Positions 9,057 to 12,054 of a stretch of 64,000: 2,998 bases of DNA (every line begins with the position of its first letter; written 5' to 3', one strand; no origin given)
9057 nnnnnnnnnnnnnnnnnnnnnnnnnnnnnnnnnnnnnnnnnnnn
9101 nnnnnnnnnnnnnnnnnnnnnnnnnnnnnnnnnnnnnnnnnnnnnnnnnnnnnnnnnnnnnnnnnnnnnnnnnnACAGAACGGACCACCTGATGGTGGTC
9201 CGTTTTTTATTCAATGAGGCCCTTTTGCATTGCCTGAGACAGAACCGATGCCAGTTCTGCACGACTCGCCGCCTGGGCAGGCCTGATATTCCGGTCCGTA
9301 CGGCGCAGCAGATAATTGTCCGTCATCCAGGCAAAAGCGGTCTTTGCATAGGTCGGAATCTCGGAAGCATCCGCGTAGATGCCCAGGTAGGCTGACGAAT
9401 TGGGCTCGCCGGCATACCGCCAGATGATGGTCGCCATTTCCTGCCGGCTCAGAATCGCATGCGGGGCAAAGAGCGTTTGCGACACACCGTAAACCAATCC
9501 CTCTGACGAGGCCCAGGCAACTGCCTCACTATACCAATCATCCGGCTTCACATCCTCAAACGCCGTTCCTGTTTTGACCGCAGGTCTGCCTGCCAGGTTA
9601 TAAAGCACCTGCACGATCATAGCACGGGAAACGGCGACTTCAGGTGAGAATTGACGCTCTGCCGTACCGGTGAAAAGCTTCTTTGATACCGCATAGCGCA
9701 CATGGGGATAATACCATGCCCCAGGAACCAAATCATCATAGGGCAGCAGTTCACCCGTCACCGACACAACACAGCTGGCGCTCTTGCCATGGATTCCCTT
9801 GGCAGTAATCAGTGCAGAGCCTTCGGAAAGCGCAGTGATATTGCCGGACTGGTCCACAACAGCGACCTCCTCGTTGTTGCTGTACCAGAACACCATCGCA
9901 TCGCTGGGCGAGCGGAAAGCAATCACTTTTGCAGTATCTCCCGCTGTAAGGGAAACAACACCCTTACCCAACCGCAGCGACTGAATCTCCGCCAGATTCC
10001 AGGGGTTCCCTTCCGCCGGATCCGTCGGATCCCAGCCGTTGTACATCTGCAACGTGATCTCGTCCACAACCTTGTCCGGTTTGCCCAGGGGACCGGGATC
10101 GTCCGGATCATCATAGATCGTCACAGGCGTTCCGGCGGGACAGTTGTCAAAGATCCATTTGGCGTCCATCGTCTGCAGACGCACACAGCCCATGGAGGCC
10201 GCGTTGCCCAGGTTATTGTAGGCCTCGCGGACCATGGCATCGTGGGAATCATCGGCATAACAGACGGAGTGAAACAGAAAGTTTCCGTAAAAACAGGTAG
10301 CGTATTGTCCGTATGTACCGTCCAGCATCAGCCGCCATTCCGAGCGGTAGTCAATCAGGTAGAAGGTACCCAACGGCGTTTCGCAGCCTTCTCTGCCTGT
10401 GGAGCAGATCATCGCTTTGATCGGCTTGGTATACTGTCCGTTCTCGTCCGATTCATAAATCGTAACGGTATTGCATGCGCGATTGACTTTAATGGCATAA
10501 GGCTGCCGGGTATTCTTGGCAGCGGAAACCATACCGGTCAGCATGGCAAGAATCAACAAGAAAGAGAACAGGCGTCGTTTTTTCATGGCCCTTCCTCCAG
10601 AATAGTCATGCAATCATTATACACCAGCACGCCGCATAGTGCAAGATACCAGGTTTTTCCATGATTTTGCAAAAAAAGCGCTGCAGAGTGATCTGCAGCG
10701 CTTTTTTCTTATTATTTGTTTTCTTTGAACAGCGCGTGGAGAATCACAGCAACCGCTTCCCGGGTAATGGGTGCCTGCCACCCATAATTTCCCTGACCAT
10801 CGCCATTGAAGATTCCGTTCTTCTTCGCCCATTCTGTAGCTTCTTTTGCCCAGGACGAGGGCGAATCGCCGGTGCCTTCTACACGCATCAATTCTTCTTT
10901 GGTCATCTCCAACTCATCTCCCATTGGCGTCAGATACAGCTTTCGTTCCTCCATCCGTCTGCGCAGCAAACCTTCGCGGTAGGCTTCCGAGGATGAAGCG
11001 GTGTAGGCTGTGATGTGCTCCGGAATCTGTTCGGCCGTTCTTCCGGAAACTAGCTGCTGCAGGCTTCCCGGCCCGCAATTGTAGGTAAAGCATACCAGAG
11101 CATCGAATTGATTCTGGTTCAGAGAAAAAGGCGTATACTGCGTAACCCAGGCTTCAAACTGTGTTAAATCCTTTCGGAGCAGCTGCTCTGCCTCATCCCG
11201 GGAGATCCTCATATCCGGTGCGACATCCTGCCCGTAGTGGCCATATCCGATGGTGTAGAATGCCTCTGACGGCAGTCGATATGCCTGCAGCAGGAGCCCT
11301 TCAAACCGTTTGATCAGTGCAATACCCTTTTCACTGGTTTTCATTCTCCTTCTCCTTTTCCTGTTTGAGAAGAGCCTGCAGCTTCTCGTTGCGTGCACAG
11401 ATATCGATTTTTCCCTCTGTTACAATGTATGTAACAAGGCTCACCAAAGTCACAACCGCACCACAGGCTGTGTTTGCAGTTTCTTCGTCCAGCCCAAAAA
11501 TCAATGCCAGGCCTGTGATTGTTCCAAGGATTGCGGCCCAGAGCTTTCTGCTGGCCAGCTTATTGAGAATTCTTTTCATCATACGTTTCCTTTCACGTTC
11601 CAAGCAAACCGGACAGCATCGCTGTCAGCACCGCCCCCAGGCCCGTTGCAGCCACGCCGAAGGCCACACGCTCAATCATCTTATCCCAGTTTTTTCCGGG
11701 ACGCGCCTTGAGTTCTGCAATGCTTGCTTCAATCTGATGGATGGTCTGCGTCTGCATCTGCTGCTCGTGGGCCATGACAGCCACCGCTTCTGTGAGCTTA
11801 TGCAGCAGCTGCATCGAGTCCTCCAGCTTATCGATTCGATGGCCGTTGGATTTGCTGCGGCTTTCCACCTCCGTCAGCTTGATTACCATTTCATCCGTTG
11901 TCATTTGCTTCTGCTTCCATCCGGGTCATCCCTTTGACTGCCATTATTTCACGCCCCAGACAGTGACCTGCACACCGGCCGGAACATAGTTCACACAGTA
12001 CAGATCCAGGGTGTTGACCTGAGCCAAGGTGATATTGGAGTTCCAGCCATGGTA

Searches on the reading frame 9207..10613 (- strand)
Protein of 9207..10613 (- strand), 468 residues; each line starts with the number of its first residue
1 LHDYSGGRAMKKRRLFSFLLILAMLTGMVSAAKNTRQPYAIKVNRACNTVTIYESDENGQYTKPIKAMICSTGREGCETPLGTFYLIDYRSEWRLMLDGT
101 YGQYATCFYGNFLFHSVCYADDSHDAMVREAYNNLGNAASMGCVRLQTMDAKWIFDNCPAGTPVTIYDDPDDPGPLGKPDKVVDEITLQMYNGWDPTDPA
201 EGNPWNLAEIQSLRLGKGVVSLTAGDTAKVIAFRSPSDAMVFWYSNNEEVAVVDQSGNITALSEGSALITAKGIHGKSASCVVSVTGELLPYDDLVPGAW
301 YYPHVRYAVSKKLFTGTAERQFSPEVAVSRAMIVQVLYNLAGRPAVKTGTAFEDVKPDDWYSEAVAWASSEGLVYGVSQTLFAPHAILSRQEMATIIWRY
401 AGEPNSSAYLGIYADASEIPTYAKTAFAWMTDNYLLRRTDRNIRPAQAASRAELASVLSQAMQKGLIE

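Call 12: search_protein_families(library=pfam, proteins=[window:9207-10613:-], max_evalue=0.001)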
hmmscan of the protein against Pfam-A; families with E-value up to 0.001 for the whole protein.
window:9207-10613:- (468 aa): 4 families
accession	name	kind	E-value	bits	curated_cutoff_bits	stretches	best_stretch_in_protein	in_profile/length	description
PF00395.25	SLH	-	8.6e-22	77.3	20.8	2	352-394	2-44/44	S-layer homology domain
PF03734.19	YkuD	-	1.9e-15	58.2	23.4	1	39-166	2-146/146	L,D-transpeptidase catalytic domain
PF02368.24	Big_2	-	2.4e-08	34.2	22.8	1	217-271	9-66/79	Bacterial Ig-like domain (group 2)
PF22359.2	Big-like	-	0.00068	20.3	27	0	249-286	11-47/48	Bacterial Ig-like domain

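Call 39: search_protein_families(library=phrogs, proteins=[window:9207-10613:-], max_evalue=0.001)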
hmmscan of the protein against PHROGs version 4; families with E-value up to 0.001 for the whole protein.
window:9207-10613:- (468 aa): 10 families
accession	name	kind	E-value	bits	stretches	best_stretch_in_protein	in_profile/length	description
phrog_10059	-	unknown function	2.7e-15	57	1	210-288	184-264/345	-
phrog_22121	-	unknown function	4.8e-13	49.1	1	208-287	486-566/765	-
phrog_1696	-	tail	7.5e-12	44.1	1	297-465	1908-2078/2079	major tail protein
phrog_20208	-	unknown function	8.7e-12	45.1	1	289-463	508-686/697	-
phrog_215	-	head and packaging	1.4e-10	41.9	1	215-287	228-305/491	structural protein with Ig domain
phrog_341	-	tail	2.5e-07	31.9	1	210-286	67-148/154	major tail protein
phrog_35892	-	unknown function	2.6e-06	26.3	1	235-287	756-810/1181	-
phrog_35259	-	unknown function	3.7e-05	24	1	134-170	201-237/313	-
phrog_290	-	tail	0.00069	20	0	221-286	344-410/411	minor tail protein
phrog_1280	-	other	0.00087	19.9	0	221-285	176-244/248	Ig domain containing protein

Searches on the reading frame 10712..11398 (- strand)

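Call 12: search_protein_families(library=pfam, proteins=[window:10712-11398:-], max_evalue=0.001)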
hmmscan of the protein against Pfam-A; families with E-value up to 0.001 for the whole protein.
window:10712-11398:- (228 aa): 2 families
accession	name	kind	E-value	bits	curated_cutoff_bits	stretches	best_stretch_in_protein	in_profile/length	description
PF00959.24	Phage_lysozyme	-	5.9e-28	98.1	22.3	1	30-151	1-125/125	Phage lysozyme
PF00395.25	SLH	-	3.4e-06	27.4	20.8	1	178-217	4-44/44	S-layer homology domain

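Call 39: search_protein_families(library=phrogs, proteins=[window:10712-11398:-], max_evalue=0.001)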
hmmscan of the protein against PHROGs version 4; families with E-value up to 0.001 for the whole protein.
window:10712-11398:- (228 aa): 5 families
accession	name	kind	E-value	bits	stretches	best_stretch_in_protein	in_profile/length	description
phrog_7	-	lysis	3.5e-39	135.6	1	18-172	551-713/873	endolysin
phrog_33083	-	lysis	6.5e-16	59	1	19-160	1-145/456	endolysin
phrog_10457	-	lysis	3.7e-10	40.9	1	63-156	1-94/95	endolysin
phrog_28234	-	lysis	1.9e-08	34.8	1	26-157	68-221/372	endolysin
phrog_3617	-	unknown function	0.00012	22.4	1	14-155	239-403/405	-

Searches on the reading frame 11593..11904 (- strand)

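Call 13: search_protein_families(library=pfam, proteins=[window:11593-11904:-], max_evalue=0.001)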
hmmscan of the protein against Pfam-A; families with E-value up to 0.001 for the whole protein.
window:11593-11904:- (103 aa): 0 families

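Call 39: search_protein_families(library=phrogs, proteins=[window:11593-11904:-], max_evalue=0.001)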
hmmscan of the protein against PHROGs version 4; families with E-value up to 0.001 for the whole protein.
window:11593-11904:- (103 aa): 1 family
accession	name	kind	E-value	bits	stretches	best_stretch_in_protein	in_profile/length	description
phrog_937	-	other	3e-13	51.1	1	4-98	7-112/115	hemolysin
